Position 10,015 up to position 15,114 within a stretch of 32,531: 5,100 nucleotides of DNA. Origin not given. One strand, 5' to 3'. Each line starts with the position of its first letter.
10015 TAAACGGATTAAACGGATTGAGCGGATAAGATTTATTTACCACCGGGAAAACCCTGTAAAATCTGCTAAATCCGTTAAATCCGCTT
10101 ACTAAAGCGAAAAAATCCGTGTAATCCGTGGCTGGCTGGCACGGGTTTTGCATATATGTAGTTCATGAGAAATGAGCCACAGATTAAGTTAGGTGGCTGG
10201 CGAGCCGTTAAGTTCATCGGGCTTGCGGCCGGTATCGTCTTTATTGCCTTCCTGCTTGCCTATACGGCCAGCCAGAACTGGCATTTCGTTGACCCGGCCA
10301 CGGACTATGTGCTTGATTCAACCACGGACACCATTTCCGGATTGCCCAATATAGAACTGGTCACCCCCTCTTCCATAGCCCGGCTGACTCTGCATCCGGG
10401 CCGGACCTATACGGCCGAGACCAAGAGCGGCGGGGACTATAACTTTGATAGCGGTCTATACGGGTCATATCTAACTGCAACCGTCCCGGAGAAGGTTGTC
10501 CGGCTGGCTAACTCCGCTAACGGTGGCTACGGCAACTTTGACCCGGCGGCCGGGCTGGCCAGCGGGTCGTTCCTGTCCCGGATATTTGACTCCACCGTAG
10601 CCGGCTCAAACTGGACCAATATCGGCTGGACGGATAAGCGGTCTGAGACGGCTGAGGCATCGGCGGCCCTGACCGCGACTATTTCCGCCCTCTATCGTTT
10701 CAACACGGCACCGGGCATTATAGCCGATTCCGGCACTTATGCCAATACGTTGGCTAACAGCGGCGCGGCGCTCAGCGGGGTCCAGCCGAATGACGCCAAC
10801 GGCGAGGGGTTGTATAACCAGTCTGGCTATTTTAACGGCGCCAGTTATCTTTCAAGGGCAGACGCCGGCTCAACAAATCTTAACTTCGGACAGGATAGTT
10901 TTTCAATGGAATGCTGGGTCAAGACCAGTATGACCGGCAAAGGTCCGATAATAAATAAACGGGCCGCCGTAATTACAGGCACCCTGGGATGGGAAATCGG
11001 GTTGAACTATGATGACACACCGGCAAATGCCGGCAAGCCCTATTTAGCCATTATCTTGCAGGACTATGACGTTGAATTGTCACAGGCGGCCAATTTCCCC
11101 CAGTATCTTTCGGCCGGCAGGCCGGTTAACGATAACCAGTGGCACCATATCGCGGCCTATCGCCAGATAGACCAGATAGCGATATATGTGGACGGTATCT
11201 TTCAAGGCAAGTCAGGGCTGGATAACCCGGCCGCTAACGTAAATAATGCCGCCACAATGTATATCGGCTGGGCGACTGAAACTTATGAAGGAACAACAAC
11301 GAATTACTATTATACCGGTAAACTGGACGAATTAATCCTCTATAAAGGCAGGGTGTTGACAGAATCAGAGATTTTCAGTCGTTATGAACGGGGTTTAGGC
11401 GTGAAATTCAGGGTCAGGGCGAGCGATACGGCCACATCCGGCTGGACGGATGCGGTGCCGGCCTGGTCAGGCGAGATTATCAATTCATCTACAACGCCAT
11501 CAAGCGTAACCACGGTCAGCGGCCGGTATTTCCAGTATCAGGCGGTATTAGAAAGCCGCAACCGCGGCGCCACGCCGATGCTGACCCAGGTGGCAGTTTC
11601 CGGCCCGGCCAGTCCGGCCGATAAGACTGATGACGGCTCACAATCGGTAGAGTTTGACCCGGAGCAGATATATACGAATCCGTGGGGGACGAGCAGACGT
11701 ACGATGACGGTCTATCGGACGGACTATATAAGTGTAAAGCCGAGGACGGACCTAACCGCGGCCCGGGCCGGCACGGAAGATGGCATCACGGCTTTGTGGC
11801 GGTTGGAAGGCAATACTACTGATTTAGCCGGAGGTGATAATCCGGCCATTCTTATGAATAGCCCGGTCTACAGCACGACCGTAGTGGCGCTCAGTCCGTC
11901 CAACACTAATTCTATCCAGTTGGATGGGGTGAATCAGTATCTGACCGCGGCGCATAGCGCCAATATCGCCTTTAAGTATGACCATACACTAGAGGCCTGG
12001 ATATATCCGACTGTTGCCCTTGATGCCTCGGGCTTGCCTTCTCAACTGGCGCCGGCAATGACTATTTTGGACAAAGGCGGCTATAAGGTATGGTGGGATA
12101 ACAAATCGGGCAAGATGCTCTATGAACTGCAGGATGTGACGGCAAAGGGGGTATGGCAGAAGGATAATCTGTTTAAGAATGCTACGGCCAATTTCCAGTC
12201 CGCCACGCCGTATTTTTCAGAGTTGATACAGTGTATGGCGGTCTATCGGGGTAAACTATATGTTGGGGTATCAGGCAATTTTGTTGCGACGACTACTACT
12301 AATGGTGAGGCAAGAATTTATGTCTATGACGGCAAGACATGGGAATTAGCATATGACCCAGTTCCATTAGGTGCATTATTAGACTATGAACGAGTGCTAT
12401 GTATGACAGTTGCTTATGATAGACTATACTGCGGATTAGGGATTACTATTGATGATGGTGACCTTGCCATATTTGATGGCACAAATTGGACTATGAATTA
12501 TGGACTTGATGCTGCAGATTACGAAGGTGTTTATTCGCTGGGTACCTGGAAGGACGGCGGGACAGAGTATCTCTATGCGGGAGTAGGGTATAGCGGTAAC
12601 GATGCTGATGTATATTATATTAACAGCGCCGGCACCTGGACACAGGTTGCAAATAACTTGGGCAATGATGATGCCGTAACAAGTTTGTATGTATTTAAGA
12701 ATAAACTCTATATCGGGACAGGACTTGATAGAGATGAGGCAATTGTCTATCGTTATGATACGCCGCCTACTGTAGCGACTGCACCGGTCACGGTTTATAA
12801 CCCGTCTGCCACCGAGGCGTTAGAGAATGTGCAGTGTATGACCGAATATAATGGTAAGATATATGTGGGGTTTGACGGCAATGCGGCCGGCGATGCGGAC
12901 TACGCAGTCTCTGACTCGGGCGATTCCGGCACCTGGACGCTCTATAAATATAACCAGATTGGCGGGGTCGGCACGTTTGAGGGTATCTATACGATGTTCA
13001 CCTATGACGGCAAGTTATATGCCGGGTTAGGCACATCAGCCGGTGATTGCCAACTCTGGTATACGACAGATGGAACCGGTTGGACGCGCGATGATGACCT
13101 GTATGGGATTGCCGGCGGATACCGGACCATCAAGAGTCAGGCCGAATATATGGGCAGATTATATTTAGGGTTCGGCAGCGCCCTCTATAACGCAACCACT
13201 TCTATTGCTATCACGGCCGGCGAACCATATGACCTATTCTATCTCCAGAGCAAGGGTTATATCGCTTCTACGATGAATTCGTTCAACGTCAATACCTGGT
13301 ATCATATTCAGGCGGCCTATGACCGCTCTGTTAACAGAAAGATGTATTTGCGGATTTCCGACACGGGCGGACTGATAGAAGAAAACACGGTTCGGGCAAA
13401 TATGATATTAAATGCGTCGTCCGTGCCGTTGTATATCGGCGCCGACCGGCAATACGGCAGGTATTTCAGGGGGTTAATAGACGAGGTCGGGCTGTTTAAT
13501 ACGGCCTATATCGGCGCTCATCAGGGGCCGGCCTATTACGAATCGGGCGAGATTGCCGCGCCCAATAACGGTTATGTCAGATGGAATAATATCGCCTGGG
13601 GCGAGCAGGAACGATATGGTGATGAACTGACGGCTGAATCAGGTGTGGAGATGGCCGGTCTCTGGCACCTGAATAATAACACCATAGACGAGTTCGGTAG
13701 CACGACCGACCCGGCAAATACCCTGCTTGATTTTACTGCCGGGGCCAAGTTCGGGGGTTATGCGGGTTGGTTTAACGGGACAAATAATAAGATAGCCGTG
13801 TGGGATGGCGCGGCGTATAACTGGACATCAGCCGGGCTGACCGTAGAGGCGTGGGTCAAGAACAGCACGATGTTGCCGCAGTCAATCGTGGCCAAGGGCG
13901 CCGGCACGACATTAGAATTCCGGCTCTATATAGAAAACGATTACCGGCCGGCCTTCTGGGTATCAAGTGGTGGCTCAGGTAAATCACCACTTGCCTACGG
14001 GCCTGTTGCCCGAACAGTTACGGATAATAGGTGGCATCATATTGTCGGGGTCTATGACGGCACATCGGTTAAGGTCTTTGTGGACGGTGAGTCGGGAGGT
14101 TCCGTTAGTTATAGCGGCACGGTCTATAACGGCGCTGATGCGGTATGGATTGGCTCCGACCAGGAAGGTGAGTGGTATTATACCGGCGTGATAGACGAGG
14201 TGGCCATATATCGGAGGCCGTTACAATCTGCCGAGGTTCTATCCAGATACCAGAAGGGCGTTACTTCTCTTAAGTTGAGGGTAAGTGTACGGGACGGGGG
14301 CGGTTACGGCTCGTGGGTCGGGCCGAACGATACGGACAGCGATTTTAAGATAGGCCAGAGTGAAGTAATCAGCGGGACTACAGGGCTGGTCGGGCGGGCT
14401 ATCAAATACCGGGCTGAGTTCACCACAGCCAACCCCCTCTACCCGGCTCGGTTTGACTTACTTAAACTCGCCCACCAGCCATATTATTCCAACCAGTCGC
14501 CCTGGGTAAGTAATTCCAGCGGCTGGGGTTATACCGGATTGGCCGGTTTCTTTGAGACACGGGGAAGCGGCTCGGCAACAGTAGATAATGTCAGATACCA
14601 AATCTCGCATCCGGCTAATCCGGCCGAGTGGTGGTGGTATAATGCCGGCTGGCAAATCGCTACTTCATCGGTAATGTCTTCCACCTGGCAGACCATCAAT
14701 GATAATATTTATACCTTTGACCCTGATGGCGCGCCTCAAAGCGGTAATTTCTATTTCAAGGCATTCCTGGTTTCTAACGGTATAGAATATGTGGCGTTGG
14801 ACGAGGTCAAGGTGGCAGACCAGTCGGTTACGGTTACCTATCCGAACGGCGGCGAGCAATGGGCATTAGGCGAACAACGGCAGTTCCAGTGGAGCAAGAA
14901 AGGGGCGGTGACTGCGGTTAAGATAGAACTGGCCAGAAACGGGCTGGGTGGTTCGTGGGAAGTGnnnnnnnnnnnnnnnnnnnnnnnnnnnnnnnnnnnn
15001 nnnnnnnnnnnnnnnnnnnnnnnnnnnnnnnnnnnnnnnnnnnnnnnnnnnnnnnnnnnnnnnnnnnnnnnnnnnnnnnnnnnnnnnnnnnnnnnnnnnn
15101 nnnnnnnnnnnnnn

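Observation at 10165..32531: Giant ORF with unusual architecture: TM anchor, LamG triad, then about 59 Kre9/KNH-like Ig domains, still open at the contig end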

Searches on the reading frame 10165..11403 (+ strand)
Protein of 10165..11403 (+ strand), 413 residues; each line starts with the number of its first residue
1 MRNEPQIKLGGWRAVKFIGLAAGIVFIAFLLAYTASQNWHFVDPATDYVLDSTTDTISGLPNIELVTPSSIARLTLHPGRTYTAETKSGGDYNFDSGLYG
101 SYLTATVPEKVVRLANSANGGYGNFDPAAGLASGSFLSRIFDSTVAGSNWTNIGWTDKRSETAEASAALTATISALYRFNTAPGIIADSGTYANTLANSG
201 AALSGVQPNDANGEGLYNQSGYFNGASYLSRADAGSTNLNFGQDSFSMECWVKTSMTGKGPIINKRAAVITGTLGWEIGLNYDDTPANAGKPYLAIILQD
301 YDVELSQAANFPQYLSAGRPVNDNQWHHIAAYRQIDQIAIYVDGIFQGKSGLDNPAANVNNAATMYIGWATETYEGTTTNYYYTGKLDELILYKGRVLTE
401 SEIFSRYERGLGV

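Call 43: find_related_loci(query=A2, collection=genome_contigs, flank=10000)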
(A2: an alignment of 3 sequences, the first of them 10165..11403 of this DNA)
Query A2 (413 aa) in genome_contigs; peptide patterns used: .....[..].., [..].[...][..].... (x = any residue, [..] = any of these).
599 stretches matched a pattern (row limit reached: there are more); 286 encode a relative of the query (tblastn E <= 1e-3); the best 80 are kept; 78 distinct loci.
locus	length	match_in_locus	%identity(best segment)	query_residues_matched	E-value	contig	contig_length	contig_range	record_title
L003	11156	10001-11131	32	11-413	4e-54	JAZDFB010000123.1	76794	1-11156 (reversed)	MAG: Planctomycetota bacterium isolate MEGAHIT-group-0.182 k141_4978418, whole genome shotgun sequence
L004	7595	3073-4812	33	221-410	1e-14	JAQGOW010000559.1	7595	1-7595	MAG: Verrucomicrobiales bacterium isolate RYN_623 scaffold_5526387, whole genome shotgun sequence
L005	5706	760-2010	33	214-411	2e-13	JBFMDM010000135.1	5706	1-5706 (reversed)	MAG: Planctomycetota bacterium isolate MAG219 MAG219_135, whole genome shotgun sequence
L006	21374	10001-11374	31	244-413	5e-13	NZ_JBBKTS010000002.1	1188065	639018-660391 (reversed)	Pontibacter sp. H259 2, whole genome shotgun sequence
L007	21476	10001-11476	32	220-412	1e-12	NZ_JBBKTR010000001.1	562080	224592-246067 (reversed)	Pontibacter sp. H249 1, whole genome shotgun sequence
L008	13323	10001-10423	32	238-400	4e-12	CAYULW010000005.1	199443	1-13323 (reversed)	MAG TPA_asm: uncultured Flavobacteriales bacterium isolate SRP334346_co1_117 genome assembly, contig: NODE_86_length_199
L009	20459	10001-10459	31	244-407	5e-12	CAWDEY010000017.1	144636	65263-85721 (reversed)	MAG: uncultured Nitrospira sp. isolate MFD05942.bin.3.80 genome assembly, contig: contig_33063, whole genome shotgun seq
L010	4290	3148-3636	29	234-411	2e-11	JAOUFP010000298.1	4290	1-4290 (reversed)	MAG: Nitrospirota bacterium isolate 4_1_July_SF_Bin47 4_1_July_SF_Bin47_scaffold_12952_c1, whole genome shotgun sequence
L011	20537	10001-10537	31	215-410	2e-11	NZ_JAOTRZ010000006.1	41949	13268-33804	MAG: Trichlorobacter sp. isolate MAG11 5109_A_contig_217, whole genome shotgun sequence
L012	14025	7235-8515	31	223-410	2e-11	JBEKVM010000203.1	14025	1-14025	MAG: Verrucomicrobiota bacterium isolate SPRUCE 604 SPRUCE_604_203, whole genome shotgun sequence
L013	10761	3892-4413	27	215-411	3e-11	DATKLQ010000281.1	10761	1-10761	MAG TPA_asm: Ignavibacteriaceae bacterium isolate SMAG_U14689 k141_455592, whole genome shotgun sequence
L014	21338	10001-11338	30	240-409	6e-11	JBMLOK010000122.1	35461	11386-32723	MAG: Bacteroidia bacterium isolate LE_173636 NODE_1282_length_35461_cov_10.562532, whole genome shotgun sequence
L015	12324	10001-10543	28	213-409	9e-11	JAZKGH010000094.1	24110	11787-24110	MAG: Bacteroidota bacterium isolate DC_RB_04_SPN110320-bin039_1 DCRB04SPN_B039_1_000000000094, whole genome shotgun sequ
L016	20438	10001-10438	29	246-412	1e-11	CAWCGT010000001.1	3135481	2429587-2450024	MAG: uncultured Microthrixaceae bacterium isolate MFD01275.bin.2.1 genome assembly, contig: contig_4380, whole genome sh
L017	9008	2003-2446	27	239-410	2e-10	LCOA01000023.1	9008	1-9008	MAG: Candidatus Amesbacteria bacterium GW2011_GWA1_47_20 UX92_C0023, whole genome shotgun sequence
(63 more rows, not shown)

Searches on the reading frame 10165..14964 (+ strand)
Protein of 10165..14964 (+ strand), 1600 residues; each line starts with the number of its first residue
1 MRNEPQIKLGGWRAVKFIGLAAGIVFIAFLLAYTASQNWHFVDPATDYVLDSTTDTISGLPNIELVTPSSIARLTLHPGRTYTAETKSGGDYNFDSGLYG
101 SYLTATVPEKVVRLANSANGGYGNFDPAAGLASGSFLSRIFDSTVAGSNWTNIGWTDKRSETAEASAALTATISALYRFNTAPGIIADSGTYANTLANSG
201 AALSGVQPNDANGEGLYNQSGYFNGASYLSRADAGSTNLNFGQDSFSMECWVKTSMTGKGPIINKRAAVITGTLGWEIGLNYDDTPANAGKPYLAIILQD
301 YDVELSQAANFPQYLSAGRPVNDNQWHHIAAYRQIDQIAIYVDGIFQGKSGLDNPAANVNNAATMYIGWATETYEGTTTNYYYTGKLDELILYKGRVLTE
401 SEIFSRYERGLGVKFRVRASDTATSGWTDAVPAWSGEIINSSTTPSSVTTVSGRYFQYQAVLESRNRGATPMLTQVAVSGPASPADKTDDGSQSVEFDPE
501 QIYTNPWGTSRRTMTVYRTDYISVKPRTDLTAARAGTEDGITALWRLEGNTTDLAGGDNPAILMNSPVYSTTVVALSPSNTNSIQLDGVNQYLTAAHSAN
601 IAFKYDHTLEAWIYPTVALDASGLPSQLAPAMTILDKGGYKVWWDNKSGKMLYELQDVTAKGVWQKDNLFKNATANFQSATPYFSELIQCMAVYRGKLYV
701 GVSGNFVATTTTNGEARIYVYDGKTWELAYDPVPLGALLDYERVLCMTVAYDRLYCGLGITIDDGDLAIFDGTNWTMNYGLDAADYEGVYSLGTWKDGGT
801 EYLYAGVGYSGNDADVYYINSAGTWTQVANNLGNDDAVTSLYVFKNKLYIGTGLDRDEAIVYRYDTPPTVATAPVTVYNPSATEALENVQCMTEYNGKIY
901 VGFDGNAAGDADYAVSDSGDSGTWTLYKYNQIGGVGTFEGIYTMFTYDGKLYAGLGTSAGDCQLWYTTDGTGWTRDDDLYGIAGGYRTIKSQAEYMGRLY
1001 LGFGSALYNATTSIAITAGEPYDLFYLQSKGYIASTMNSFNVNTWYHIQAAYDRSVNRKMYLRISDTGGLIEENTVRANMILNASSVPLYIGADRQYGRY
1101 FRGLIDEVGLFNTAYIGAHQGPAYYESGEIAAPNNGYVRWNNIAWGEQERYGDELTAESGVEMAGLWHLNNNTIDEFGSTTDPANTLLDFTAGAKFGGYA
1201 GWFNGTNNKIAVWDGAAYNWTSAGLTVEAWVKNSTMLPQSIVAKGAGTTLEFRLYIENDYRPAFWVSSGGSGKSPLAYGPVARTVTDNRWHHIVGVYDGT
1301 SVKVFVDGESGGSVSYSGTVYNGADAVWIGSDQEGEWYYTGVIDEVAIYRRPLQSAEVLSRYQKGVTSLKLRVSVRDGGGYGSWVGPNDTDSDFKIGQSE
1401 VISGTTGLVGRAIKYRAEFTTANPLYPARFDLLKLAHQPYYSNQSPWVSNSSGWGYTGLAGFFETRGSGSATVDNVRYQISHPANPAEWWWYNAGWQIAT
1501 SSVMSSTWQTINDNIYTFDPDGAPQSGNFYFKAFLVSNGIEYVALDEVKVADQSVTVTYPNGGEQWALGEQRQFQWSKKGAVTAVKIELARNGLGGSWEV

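Call 4: search_protein_families(library=pfam, proteins=[window:10165-14964:+], max_evalue=0.01)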
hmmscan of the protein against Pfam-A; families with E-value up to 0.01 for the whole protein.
window:10165-14964:+ (1600 aa): 3 families
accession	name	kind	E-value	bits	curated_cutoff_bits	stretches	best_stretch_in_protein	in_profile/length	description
PF13385.13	Laminin_G_3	-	9.9e-50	169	27.6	3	1205-1358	2-150/151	Concanavalin A-like lectin/glucanases superfamily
PF02210.31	Laminin_G_2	-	2.6e-13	51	22.9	1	290-390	17-121/126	Laminin G domain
PF00054.30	Laminin_G_1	-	2.2e-09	38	24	1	288-380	18-113/131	Laminin G domain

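Call 12: find_homologous_proteins(query=window:10165-14832:+)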
Query window:10165-14832:+ (1556 aa): 21 proteins with E <= 0.001 among 8000 candidates.
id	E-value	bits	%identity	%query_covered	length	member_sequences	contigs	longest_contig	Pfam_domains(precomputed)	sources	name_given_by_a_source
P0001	8.7e-50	187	32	8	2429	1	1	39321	PF16655.13,PF07953.21,PF13385.14,PF02210.32,PF00054.31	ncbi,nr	ncbi:MAG: hypothetical protein JWR26_4637 [Pedosphaera sp.]|nr:hypothetical protein [Pedosphaera sp.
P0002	1.3e-47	180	30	9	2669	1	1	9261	PF13385.14,PF02210.32,PF00054.31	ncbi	-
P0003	8.6e-42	161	31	27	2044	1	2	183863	PF13385.14,PF25788.3,PF00041.28,PF16656.12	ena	-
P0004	1.2e-36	144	32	10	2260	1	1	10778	PF22925.4,PF07953.21,PF13385.14,PF02973.23,PF10102.15,PF02210.32,PF00054.31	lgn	-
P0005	2.4e-26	110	26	17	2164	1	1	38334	PF22925.4,PF06439.19,PF13385.14,PF02210.32,PF00054.31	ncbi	-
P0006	4.3e-26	109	33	11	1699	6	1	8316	PF01839.30,PF25059.2,PF23376.2,PF13517.13,PF13385.14,PF02210.32,PF00041.28,PF16656.12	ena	-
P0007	8.1e-26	108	30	21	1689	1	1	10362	PF00354.25,PF13385.14,PF02973.23,PF10102.15,PF02210.32,PF00054.31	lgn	-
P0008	4.8e-19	85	23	21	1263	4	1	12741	PF22925.4,PF07953.21,PF00354.25,PF13385.14,PF02973.23,PF02210.32,PF00054.31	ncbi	-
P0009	5.0e-19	85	25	21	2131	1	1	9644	PF22925.4,PF07953.21,PF06439.19,PF13385.14,PF02210.32,PF00054.31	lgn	-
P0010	1.5e-18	84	30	10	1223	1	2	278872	PF13385.14,PF00041.28,PF16656.12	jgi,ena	-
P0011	7.6e-18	81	29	11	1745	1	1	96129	PF22925.4,PF07953.21,PF13385.14,PF10102.15,PF02210.32,PF00054.31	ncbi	-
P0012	1.3e-17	81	22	21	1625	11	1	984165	PF07953.21,PF06439.19,PF13385.14,PF18962.8,PF02973.23,PF02210.32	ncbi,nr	ncbi:MAG: T9SS type A sorting domain-containing protein [Chitinophagaceae bacterium]|nr:T9SS type A 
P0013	3.4e-17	79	28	8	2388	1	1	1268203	PF22925.4,PF07953.21,PF00354.25,PF13385.14,PF02973.23,PF02210.32,PF00054.31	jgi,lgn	jgi:hypothetical protein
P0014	6.5e-17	78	29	10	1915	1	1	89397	PF07953.21,PF00354.25,PF13385.14,PF10102.15,PF02210.32,PF00054.31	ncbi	-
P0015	3.7e-13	66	28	9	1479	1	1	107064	PF00801.27,PF07953.21,PF13385.14,PF10102.15,PF02210.32,PF00054.31,PF18911.7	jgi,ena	-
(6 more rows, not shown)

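Call 21: search_protein_families(library=ncbifam, proteins=[window:10165-14832:+], max_evalue=0.01)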
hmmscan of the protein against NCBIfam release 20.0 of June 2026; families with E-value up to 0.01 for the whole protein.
window:10165-14832:+ (1556 aa): 1 family
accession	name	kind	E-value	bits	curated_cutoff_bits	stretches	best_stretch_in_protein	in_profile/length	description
NF052521.1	TafC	equivalog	2.4e-06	26.9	410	1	1282-1364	276-362/373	TafC family fimbrial protein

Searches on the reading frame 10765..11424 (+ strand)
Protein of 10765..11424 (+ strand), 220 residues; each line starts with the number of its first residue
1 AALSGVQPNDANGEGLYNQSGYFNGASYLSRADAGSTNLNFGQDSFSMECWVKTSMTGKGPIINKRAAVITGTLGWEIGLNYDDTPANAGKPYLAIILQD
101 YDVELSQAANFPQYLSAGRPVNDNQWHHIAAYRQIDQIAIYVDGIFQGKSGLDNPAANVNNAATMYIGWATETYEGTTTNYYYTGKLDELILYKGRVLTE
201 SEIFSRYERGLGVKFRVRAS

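Call 11: search_protein_families(library=pfam, proteins=[window:10765-11424:+], max_evalue=1)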
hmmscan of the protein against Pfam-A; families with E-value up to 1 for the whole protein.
window:10765-11424:+ (220 aa): 5 families
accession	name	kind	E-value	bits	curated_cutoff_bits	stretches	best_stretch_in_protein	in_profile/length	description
PF13385.13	Laminin_G_3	-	1.8e-16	61.1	27.6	1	38-203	11-150/151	Concanavalin A-like lectin/glucanases superfamily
PF02210.31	Laminin_G_2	-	5e-08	33.9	22.9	1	90-190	17-121/126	Laminin G domain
PF00054.30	Laminin_G_1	-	2e-06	28.5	24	1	87-185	17-118/131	Laminin G domain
PF07953.20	Toxin_R_bind_N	-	0.012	15.8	23.8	1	38-154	48-155/191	Clostridium neurotoxin, N-terminal receptor binding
PF07661.19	MORN_2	-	0.19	12.5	29.6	1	175-194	2-21/22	MORN repeat variant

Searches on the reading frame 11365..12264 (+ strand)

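Call 11: search_protein_families(library=pfam, proteins=[window:11365-12264:+], max_evalue=1)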
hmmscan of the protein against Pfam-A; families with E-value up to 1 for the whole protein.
window:11365-12264:+ (300 aa): 1 family
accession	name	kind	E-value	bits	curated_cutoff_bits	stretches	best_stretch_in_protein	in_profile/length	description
PF13385.13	Laminin_G_3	-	0.024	15.2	27.6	1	187-251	1-56/151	Concanavalin A-like lectin/glucanases superfamily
